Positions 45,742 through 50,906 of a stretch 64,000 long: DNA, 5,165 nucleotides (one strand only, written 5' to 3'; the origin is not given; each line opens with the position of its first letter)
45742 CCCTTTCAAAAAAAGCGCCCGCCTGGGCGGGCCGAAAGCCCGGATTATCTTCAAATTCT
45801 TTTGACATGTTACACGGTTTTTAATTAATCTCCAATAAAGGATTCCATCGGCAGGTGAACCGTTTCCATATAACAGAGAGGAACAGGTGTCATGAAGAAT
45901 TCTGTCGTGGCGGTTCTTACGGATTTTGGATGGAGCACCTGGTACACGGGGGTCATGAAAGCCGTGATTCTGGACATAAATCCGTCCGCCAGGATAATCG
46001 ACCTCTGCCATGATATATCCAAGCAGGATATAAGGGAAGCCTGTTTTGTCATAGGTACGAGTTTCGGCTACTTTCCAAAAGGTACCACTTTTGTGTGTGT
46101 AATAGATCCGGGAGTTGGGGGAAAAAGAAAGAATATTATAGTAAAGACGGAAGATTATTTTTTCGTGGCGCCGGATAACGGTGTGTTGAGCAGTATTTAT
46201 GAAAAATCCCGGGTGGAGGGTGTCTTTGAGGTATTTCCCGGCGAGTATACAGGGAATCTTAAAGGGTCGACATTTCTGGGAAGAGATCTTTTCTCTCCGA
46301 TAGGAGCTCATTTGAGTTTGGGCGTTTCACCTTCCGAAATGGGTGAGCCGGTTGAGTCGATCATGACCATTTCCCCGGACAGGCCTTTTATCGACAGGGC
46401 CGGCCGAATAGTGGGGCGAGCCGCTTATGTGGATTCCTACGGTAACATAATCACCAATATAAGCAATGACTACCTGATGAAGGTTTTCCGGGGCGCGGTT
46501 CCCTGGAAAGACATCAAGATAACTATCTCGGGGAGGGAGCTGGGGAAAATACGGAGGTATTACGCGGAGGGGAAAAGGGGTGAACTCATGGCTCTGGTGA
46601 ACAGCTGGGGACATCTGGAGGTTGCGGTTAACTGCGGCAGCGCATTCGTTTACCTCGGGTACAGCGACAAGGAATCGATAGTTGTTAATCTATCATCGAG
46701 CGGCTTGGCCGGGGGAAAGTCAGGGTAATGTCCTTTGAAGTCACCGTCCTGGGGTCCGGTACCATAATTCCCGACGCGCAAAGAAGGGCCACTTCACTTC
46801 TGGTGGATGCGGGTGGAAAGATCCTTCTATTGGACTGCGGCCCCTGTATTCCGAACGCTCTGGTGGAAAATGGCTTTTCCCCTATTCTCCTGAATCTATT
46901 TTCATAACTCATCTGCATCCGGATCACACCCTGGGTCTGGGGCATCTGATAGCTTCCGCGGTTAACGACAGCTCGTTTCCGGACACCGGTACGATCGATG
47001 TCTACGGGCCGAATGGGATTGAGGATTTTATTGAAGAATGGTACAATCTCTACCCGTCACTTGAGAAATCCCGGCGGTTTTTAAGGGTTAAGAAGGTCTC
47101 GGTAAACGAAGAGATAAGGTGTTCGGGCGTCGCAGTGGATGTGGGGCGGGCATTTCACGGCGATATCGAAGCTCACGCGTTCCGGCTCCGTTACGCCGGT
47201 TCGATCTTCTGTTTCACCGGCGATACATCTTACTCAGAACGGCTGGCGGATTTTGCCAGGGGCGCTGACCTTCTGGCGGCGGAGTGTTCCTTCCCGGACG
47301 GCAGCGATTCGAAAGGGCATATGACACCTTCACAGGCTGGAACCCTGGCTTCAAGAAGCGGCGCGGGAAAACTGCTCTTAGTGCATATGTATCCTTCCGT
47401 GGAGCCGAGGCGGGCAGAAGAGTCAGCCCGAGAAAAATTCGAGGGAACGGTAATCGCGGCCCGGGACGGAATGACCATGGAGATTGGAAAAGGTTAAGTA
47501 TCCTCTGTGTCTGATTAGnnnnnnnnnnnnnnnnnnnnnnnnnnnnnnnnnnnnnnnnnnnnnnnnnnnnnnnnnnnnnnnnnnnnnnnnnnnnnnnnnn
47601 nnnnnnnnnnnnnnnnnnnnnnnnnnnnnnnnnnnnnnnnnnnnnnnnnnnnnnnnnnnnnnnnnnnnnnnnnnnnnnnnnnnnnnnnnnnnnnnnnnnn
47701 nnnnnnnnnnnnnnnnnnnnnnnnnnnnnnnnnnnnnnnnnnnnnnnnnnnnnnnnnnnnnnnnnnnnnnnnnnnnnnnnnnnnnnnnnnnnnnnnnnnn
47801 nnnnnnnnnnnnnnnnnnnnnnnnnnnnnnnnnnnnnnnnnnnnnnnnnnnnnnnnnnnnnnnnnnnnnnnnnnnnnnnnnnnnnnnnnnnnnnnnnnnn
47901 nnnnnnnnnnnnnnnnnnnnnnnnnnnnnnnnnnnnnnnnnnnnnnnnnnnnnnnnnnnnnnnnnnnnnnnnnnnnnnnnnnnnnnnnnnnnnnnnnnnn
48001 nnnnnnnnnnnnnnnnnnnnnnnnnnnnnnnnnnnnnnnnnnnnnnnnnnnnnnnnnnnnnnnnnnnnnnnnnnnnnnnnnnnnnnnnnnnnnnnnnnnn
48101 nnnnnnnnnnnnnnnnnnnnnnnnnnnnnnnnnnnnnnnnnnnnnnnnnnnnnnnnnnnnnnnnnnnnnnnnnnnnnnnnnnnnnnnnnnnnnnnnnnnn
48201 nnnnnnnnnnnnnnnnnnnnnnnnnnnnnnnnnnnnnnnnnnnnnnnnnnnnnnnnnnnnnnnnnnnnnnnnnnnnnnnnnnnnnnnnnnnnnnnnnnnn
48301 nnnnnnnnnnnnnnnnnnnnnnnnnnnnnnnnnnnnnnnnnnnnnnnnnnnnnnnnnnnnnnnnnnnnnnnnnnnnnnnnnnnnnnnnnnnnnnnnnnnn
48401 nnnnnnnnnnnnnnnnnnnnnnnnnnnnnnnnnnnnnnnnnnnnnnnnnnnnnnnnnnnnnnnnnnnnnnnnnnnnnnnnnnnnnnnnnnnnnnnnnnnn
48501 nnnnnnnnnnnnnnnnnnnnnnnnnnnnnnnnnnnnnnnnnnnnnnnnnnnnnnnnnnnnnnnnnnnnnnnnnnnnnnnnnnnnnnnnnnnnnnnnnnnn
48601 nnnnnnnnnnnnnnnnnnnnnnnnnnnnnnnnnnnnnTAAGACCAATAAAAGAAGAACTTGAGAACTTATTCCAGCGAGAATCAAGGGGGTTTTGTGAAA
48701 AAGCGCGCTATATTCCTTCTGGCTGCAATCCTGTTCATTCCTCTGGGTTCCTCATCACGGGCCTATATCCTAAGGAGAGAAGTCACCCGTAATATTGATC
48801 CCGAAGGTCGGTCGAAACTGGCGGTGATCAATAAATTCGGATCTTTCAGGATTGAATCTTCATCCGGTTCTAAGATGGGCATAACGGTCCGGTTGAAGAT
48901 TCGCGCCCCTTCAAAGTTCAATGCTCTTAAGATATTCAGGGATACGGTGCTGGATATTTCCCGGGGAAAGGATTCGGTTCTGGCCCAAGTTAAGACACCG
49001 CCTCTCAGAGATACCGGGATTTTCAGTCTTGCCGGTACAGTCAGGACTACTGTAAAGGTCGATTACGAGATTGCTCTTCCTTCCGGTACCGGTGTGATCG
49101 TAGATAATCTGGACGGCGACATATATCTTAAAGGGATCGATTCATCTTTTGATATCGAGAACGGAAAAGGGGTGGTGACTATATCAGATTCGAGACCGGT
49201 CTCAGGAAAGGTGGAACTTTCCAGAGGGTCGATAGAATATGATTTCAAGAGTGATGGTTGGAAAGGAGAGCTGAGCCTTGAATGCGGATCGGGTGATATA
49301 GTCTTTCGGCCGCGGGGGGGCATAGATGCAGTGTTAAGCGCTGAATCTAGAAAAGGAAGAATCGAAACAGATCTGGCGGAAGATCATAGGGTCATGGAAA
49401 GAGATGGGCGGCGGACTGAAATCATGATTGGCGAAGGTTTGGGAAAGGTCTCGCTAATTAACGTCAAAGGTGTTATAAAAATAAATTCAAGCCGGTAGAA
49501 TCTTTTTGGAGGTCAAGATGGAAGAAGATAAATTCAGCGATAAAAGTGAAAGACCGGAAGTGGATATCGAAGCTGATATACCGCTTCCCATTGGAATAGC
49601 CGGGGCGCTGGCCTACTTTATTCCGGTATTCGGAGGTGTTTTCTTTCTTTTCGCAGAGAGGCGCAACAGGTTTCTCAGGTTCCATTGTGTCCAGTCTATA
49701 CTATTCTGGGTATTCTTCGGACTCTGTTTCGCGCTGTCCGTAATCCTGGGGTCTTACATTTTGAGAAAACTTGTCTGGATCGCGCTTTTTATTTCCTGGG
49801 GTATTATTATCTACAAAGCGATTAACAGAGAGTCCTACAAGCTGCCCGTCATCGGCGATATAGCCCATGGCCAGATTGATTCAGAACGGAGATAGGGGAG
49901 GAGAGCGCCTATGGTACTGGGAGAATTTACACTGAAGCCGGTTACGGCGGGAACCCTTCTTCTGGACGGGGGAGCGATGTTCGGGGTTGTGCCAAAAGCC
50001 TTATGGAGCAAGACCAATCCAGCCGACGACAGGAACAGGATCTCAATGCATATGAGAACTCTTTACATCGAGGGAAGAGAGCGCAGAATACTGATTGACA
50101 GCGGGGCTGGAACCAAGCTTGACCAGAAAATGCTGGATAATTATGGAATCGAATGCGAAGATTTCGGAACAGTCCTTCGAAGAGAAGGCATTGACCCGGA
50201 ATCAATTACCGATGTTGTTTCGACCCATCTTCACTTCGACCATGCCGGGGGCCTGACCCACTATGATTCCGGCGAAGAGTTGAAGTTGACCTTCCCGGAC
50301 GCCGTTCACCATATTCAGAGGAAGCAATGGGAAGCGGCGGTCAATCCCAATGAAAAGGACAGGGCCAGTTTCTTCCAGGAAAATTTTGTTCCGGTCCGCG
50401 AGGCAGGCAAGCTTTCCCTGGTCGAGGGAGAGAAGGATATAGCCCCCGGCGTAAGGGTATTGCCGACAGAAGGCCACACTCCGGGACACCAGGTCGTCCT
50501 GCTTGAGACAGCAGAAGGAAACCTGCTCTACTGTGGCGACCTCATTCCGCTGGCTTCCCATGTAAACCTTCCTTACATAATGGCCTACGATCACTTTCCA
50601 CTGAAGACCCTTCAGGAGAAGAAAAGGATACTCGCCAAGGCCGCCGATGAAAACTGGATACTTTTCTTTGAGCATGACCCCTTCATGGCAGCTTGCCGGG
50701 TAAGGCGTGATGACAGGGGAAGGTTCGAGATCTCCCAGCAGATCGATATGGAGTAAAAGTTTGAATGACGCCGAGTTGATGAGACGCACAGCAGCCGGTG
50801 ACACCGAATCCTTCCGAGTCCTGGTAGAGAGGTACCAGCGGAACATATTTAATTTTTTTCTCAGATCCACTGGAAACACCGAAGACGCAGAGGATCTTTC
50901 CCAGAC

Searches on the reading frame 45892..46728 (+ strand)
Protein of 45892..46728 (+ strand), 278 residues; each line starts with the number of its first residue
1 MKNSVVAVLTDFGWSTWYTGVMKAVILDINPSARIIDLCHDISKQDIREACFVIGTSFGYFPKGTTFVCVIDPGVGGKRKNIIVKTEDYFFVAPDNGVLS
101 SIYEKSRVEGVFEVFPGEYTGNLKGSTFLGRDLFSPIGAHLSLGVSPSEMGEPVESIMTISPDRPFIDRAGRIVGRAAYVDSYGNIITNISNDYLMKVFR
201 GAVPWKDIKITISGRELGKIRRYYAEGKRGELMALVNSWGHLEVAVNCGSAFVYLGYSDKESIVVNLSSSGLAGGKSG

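Call 59: search_protein_families(library=pfam, proteins=[window:45892-46728:+], max_evalue=0.001)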
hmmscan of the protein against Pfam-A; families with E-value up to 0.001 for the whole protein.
window:45892-46728:+ (278 aa): 2 families
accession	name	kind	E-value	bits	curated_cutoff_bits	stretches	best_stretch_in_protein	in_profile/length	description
PF01887.21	SAM_HAT_N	-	2e-46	157.8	26.3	1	6-151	1-145/145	SAM hydroxide adenosyltransferase N-terminal domain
PF20257.3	SAM_HAT_C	-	4.4e-19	69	25.5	1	176-257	2-77/84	SAM hydroxide adenosyltransferase C-terminal domain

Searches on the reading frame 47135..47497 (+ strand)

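Call 59: search_protein_families(library=pfam, proteins=[window:47135-47497:+], max_evalue=0.001)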
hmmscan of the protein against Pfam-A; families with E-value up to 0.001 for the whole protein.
window:47135-47497:+ (120 aa): 1 family
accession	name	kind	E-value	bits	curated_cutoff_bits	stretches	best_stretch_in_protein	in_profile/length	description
PF12706.13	Lactamase_B_2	-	1.3e-07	31.9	27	1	13-85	125-200/200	Beta-lactamase superfamily domain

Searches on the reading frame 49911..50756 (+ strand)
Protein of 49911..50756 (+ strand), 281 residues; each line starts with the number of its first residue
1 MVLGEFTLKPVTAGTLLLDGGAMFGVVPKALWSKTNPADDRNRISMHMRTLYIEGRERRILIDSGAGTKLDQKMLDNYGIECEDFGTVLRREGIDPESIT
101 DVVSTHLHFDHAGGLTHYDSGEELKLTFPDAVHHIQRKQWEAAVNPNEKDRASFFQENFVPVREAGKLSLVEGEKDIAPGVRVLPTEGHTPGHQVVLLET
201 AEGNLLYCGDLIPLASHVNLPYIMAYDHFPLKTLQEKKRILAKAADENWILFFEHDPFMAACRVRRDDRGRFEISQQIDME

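Call 59: search_protein_families(library=pfam, proteins=[window:49911-50756:+], max_evalue=0.001)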
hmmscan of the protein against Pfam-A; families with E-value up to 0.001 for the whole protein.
window:49911-50756:+ (281 aa): 2 families
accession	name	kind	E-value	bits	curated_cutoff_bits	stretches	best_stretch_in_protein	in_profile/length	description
PF00753.33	Lactamase_B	-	8.6e-23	81.7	22.7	1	52-255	10-196/196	Metallo-beta-lactamase superfamily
PF12706.13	Lactamase_B_2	-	6.3e-05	23.1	27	1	58-211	1-143/200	Beta-lactamase superfamily domain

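Call 60: search_protein_families(library=ncbifam, proteins=[window:49911-50756:+], max_evalue=0.001)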
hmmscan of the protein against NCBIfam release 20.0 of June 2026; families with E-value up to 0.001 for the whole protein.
window:49911-50756:+ (281 aa): 11 families
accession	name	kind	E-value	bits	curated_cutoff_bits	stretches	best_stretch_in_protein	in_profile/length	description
NF047919.1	lactonase_YtnP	equivalog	1.6e-65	221.1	425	1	3-268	2-266/274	YtnP family quorum-quenching lactonase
NF045699.1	AHLLactAiiA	equivalog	2.8e-21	75.9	375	1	83-257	80-238/251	quorum-quenching N-acyl homoserine lactonase AiiA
NF047979.1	lactonase_AidB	equivalog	5.2e-21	75.1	360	1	37-255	40-252/271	AidB family quorum-quenching N-acyl homoserine lactonase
NF047925.1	pyridox_lacton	equivalog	7e-17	62.1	325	1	16-257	7-254/268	4-pyridoxolactonase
NF045700.1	AHLLactAttM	equivalog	1e-11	44.9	390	1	88-210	83-200/257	AttM family quorum-quenching N-acyl homoserine lactonase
NF012229.1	bla_class_B_core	domain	1.1e-07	32.2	100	1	49-198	16-138/139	metallo-beta-lactamase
NF047976.1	lactonase_AhlS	equivalog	1e-05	24.8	475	1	14-122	11-127/276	AhlS family quorum-quenching N-acyl homoserine lactonase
TIGR03413.1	GSH_gloB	equivalog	8.6e-05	22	200.8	0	98-211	43-127/248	hydroxyacylglutathione hydrolase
TIGR02651.1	RNase_Z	equivalog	0.00012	21.3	292.95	0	88-116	41-69/302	ribonuclease Z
NF040874.1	blaPJM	exception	0.00027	20.6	630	1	89-204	87-197/301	PJM family subclass B3 metallo-beta-lactamase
NF000801.0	PRK00055.1-3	equivalog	0.00053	19.1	252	0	56-116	28-71/307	ribonuclease Z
